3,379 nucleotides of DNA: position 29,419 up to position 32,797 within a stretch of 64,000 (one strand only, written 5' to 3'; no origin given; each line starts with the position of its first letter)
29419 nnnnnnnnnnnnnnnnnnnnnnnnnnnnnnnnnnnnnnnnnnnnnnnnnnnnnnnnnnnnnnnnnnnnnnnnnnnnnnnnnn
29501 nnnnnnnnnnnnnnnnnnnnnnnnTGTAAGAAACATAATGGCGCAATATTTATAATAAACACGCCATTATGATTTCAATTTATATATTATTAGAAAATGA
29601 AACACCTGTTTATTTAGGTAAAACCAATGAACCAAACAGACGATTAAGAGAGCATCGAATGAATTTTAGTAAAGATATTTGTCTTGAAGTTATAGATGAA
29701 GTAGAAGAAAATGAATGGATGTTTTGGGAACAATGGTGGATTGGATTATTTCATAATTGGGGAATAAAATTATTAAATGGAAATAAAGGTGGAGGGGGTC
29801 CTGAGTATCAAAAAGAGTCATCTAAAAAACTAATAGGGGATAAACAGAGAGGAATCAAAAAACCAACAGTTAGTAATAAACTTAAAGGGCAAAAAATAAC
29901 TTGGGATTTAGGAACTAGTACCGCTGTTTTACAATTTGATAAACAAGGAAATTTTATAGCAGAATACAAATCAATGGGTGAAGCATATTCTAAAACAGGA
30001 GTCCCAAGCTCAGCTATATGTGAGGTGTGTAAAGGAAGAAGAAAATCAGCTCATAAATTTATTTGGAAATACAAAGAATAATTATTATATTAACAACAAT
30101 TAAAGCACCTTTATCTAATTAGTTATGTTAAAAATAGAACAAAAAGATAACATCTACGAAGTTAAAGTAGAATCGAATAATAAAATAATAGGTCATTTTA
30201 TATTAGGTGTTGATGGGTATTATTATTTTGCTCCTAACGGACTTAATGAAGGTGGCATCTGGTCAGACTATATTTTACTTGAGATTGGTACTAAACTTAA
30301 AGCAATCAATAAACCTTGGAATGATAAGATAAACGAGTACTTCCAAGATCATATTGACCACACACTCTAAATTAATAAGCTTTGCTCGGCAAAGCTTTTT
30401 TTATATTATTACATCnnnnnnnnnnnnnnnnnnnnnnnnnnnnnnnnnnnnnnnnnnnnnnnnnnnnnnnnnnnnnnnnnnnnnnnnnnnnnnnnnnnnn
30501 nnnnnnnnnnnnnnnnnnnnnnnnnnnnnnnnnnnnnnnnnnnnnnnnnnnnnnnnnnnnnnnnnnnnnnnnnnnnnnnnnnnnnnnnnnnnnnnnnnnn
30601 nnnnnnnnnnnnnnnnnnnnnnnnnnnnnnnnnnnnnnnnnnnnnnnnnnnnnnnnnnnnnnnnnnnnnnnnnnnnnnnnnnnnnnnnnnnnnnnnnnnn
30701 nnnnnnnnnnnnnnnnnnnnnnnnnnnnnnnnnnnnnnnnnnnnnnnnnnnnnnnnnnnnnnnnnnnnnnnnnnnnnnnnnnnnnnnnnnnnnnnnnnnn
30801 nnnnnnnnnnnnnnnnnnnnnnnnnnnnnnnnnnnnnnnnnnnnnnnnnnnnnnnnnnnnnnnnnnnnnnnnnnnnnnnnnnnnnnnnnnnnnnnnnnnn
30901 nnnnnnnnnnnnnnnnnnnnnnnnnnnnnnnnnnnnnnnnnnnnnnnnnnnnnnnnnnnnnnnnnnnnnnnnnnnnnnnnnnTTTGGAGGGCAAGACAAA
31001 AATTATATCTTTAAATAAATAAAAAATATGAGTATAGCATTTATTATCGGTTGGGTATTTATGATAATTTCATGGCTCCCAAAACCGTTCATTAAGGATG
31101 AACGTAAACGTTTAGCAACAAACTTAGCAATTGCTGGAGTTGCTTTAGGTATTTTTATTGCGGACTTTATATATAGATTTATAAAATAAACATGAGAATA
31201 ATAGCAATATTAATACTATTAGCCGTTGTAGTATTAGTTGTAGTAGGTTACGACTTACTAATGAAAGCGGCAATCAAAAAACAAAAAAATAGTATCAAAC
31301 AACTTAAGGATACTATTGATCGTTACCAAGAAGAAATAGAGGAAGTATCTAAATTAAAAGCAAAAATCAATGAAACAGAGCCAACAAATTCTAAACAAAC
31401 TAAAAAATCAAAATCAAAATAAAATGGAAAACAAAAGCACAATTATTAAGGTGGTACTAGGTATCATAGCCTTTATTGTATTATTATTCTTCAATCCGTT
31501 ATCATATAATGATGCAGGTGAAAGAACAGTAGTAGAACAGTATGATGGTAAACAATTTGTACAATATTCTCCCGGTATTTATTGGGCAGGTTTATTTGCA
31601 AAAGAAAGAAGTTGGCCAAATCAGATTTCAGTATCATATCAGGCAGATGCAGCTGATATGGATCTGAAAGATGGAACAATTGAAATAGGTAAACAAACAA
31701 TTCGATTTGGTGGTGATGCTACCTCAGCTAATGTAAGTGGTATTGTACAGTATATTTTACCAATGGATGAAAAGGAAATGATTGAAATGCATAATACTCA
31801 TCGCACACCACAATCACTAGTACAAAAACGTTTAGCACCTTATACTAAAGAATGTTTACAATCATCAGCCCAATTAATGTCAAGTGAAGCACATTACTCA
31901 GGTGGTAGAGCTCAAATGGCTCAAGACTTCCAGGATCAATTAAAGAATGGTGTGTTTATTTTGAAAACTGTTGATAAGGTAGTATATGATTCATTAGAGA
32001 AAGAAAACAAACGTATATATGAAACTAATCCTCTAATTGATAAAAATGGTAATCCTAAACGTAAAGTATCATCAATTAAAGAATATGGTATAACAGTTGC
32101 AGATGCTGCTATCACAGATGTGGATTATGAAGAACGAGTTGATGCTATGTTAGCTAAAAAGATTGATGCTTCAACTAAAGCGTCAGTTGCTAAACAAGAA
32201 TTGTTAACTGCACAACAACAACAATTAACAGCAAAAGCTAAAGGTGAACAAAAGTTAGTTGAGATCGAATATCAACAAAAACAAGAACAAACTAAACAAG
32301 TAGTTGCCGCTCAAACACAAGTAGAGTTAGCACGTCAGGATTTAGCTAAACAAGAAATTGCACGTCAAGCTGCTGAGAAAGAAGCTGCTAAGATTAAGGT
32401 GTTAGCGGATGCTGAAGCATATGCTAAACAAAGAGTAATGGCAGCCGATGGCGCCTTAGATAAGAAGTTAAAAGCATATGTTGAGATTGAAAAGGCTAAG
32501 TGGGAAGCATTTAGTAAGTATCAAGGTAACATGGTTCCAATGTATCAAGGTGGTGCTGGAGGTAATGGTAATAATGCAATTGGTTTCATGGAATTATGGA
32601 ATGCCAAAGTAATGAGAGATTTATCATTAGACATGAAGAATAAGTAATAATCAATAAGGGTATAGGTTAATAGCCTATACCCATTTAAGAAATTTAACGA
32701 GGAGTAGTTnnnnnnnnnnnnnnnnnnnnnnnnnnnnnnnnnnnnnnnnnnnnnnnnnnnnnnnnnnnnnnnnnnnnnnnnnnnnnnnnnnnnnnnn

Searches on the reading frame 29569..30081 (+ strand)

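Call 49: search_protein_families(library=pfam, proteins=[window:29569-30081:+], max_evalue=0.001)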
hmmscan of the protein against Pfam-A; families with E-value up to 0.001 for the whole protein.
window:29569-30081:+ (170 aa): 1 family
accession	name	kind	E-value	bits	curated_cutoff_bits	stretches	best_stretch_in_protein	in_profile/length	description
PF01541.30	GIY-YIG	-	2e-05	25.2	22.6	1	2-36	2-37/78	GIY-YIG catalytic domain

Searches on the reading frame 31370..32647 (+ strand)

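Call 31: search_protein_families(library=phrogs, proteins=[window:31370-32647:+], max_evalue=0.00001)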
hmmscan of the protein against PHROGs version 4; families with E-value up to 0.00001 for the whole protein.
window:31370-32647:+ (425 aa): 2 families
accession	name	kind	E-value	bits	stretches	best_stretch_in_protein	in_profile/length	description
phrog_11908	-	unknown function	1.3e-57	196.5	1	22-423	4-428/430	-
phrog_200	-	other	8.4e-11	42.6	0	9-194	64-240/379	lipoprotein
